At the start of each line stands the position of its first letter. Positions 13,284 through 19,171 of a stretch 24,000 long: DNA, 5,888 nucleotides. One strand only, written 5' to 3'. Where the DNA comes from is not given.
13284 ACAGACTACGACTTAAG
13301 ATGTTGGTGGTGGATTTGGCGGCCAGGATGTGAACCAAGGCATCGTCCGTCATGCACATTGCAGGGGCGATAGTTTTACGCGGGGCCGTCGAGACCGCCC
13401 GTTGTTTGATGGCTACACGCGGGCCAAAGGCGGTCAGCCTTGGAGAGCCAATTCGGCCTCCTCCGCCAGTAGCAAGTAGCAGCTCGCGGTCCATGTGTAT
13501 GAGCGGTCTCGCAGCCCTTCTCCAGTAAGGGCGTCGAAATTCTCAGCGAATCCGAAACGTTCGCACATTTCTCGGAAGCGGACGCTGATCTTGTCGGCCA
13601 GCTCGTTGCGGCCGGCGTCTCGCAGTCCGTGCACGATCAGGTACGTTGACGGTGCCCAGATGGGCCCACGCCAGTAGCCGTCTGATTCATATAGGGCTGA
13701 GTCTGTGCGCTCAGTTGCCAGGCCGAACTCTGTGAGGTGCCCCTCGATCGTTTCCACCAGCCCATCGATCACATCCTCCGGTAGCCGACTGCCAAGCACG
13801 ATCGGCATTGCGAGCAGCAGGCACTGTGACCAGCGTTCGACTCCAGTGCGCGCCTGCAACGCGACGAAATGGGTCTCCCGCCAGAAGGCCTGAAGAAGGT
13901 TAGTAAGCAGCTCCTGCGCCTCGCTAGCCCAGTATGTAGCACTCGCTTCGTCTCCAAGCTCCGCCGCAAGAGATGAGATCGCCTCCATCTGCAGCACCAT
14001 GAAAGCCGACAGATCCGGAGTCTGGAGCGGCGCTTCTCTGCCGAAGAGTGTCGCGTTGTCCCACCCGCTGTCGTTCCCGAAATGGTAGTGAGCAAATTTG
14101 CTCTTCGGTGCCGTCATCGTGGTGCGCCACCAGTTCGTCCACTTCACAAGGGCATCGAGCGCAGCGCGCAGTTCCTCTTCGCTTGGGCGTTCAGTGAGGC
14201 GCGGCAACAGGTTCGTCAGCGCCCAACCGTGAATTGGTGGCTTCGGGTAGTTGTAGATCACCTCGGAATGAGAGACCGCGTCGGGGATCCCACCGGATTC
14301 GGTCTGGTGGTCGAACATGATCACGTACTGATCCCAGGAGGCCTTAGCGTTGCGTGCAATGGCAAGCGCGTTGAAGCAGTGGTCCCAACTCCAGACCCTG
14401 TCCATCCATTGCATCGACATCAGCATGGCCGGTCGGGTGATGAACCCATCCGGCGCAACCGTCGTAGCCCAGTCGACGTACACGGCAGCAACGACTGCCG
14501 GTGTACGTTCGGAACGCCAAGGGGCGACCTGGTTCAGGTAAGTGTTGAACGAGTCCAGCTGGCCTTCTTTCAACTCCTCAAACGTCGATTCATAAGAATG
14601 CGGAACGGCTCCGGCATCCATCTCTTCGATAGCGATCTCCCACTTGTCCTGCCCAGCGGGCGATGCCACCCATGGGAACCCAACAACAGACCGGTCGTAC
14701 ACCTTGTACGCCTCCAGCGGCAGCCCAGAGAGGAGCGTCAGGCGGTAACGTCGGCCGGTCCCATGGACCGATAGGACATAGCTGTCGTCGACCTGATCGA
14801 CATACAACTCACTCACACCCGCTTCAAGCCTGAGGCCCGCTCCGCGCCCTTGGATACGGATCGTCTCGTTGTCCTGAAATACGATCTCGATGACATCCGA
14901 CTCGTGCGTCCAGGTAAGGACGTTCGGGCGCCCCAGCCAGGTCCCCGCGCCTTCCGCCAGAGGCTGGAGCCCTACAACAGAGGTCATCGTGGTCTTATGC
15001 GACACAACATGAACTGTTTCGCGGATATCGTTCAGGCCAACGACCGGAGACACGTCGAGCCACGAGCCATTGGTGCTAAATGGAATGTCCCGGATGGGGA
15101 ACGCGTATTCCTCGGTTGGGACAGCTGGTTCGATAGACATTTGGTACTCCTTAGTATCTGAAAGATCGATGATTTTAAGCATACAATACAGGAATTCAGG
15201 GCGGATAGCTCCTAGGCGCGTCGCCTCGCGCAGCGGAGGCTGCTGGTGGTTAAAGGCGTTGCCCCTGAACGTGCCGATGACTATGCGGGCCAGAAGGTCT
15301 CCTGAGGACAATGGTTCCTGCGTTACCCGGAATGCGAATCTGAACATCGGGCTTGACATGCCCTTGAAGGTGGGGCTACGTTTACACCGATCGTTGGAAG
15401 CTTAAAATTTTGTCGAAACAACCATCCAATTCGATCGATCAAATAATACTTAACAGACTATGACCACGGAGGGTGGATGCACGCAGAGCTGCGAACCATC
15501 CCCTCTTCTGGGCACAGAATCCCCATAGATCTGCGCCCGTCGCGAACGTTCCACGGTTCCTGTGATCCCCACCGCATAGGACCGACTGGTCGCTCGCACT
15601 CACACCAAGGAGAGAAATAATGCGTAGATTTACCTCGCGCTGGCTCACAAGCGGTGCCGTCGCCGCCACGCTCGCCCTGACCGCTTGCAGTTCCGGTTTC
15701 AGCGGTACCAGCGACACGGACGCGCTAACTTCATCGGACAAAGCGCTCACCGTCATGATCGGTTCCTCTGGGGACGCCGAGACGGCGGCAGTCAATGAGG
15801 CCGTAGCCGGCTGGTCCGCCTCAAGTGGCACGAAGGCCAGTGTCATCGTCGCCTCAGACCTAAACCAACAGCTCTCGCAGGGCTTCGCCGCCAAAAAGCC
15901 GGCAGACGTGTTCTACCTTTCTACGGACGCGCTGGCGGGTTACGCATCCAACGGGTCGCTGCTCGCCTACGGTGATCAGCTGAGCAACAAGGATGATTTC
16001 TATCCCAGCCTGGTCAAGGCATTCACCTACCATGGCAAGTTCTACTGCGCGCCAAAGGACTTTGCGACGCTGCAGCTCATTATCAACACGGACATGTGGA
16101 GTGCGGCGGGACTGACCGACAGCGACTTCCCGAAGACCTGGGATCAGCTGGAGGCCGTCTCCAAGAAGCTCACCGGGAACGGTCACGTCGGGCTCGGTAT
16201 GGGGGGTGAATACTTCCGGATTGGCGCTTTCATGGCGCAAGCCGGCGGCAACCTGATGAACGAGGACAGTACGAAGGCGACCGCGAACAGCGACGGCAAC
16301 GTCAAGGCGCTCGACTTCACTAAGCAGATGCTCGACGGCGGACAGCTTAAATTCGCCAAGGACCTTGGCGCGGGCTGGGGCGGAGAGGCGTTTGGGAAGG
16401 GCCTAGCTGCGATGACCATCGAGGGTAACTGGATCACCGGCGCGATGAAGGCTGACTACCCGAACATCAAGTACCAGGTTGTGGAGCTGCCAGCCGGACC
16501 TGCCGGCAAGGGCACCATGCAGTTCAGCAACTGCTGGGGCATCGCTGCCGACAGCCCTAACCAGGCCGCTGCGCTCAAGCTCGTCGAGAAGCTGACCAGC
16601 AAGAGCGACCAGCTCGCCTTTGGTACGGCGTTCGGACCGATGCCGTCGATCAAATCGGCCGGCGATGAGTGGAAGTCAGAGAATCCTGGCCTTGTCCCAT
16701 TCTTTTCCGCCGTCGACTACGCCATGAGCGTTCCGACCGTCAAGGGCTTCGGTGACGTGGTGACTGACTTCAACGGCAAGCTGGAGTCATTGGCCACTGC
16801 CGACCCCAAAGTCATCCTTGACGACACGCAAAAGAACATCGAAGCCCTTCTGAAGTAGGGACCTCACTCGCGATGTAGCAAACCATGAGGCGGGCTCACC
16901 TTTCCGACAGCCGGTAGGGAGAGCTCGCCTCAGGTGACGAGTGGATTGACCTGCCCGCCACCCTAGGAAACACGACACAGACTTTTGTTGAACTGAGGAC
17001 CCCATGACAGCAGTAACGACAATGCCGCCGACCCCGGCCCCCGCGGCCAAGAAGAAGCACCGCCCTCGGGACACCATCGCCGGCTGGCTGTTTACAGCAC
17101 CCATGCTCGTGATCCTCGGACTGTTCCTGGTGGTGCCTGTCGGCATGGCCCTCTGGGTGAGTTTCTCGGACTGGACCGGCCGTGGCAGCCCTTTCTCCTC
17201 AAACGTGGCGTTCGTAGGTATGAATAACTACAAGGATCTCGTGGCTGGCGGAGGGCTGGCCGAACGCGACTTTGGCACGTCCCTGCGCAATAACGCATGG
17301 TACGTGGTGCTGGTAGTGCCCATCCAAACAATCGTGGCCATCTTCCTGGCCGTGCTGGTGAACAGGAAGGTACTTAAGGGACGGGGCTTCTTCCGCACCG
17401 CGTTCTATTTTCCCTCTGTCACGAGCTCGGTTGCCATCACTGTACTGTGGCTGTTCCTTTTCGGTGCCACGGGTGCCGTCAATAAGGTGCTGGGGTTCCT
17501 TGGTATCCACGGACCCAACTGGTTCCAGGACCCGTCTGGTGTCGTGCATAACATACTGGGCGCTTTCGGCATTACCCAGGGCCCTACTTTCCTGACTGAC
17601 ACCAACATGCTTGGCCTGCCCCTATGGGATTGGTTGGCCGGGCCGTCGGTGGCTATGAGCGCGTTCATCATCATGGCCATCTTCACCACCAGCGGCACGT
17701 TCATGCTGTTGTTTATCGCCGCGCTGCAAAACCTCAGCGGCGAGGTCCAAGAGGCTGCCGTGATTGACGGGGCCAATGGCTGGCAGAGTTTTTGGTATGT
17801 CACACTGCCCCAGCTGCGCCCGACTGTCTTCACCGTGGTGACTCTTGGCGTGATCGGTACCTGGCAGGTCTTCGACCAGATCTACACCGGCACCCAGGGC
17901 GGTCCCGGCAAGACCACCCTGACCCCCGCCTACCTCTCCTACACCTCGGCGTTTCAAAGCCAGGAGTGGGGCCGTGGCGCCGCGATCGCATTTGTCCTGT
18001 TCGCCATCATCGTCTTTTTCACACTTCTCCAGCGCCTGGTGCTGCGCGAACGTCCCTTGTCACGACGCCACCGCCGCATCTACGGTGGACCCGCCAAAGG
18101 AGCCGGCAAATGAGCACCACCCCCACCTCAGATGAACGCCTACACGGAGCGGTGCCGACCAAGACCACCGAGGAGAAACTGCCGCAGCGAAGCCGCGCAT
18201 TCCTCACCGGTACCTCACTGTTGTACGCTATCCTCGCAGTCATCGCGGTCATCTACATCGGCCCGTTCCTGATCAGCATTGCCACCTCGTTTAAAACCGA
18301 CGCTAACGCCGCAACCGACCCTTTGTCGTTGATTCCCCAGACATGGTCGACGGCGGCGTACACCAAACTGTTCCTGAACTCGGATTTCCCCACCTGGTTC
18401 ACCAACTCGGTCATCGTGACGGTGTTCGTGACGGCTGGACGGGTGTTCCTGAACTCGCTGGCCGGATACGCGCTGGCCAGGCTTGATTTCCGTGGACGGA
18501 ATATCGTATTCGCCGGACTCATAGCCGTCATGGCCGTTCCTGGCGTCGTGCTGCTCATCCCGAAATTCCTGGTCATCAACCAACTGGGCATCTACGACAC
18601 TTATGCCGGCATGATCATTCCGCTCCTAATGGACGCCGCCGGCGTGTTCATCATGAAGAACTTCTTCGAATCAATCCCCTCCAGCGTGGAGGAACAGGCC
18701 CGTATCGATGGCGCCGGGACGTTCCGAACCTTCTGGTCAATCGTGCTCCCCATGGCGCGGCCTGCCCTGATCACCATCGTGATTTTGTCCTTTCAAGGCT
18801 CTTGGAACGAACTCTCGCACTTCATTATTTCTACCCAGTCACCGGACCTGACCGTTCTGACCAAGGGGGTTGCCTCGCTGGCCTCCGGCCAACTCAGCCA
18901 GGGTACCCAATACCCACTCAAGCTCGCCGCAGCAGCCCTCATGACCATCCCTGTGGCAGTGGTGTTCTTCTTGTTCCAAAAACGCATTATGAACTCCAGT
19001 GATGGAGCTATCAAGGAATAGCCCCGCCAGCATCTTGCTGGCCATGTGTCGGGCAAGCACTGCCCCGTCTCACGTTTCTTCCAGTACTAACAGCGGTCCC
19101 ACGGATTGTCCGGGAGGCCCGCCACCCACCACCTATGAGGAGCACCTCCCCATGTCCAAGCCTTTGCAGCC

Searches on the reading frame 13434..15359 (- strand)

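Call 38: search_protein_families(library=pfam, proteins=[window:13434-15359:-], max_evalue=0.001)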
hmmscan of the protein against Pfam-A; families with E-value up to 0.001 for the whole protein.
window:13434-15359:- (641 aa): 3 families
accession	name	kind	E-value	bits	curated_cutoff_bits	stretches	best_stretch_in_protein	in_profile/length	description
PF22422.2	MGH1-like_GH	-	8.1e-41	141.2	27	1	322-624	4-356/356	Mannosylglycerate hydrolase MGH1-like glycoside hydrolase domain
PF01204.24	Trehalase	-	9.3e-09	35.1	21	1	431-600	289-463/512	Trehalase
PF03200.22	Glyco_hydro_63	-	9e-05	21.9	22.4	0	540-586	378-430/492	Glycosyl hydrolase family 63 C-terminal domain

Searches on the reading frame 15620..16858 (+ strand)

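Call 38: search_protein_families(library=pfam, proteins=[window:15620-16858:+], max_evalue=0.001)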
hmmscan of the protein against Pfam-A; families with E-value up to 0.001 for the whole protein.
window:15620-16858:+ (412 aa): 2 families
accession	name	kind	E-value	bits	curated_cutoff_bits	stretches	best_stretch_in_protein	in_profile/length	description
PF13416.11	SBP_bac_8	-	6.7e-30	105.3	27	1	79-352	22-272/279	Bacterial extracellular solute-binding protein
PF01547.30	SBP_bac_1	-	1.8e-27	97.6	26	1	55-331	7-306/307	Bacterial extracellular solute-binding protein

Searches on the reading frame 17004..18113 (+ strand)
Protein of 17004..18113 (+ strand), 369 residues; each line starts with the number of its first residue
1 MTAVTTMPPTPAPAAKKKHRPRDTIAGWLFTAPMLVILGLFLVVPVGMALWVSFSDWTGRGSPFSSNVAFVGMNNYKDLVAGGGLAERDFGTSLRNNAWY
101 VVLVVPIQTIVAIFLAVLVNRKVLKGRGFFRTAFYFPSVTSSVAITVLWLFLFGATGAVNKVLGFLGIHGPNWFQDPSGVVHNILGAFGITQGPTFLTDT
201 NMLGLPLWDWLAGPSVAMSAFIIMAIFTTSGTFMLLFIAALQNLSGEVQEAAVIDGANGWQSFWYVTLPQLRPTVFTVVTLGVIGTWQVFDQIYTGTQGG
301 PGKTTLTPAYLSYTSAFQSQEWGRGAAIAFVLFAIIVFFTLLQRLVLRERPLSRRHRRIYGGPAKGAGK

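Call 38: search_protein_families(library=pfam, proteins=[window:17004-18113:+], max_evalue=0.001)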
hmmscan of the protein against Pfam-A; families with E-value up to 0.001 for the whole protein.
window:17004-18113:+ (369 aa): 1 family
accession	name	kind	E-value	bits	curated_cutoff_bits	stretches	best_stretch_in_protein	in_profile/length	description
PF00528.27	BPD_transp_1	-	7.9e-17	62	26.4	1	110-347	3-179/184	Binding-protein-dependent transport system inner membrane component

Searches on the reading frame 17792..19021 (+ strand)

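Call 38: search_protein_families(library=pfam, proteins=[window:17792-19021:+], max_evalue=0.001)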
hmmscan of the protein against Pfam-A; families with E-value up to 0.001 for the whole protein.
window:17792-19021:+ (409 aa): 1 family
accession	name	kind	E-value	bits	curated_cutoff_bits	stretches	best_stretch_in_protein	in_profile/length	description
PF00528.27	BPD_transp_1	-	4.1e-20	72.7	26.4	1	223-399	3-178/184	Binding-protein-dependent transport system inner membrane component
